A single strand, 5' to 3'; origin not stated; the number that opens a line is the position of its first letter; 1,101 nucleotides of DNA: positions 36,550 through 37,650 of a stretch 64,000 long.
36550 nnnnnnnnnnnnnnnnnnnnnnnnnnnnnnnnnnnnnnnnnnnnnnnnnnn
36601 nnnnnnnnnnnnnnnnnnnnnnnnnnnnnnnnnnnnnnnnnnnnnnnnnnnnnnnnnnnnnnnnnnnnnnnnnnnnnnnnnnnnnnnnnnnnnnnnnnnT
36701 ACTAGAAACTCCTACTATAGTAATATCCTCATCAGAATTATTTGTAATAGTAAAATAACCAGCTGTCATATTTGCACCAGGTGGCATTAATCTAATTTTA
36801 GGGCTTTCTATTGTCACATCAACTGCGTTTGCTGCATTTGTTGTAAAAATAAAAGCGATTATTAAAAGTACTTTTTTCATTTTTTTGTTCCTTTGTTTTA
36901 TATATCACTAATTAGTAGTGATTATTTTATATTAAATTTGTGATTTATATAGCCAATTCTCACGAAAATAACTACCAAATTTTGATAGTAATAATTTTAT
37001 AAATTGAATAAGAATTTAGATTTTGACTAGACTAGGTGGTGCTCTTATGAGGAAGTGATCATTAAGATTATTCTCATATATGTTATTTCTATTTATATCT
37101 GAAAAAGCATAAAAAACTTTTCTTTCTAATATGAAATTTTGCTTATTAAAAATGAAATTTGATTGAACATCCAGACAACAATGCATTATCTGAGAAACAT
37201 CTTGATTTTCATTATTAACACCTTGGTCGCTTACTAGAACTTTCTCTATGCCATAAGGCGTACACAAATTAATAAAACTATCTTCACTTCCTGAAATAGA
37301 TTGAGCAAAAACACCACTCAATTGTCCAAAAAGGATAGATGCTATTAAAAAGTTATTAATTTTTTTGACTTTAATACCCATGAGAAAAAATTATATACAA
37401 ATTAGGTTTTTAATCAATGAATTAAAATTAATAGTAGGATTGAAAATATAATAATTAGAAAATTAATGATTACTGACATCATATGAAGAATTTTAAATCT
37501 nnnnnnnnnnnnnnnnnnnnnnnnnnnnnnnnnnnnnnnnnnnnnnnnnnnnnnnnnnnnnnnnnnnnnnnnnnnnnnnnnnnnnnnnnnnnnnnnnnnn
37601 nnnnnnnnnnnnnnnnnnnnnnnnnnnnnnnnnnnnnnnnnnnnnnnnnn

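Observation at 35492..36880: Single secreted polypeptide fusing a canonical PCu(A)C copper chaperone to a methionine-studded outer-membrane beta-barrel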

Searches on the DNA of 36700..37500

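Call 80: search_rna_families(source=window, start=36700, end=37500, threshold=evalue, max_evalue=1)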
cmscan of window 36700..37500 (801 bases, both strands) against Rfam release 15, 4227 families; matches with E-value up to 1: 0.
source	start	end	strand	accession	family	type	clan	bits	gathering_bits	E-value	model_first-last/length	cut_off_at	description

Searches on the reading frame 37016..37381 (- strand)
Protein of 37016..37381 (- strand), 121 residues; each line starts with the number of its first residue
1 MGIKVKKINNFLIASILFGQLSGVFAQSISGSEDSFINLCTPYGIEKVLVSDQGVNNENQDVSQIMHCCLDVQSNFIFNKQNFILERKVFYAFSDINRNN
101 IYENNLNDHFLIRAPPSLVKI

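Call 3: search_protein_families(library=pfam, proteins=[window:37016-37381:-], max_evalue=1)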
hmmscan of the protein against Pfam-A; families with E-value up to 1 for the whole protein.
window:37016-37381:- (121 aa): 0 families

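Call 4: search_protein_families(library=ncbifam, proteins=[window:37016-37381:-], max_evalue=1)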
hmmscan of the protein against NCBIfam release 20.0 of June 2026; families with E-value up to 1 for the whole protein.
window:37016-37381:- (121 aa): 0 families
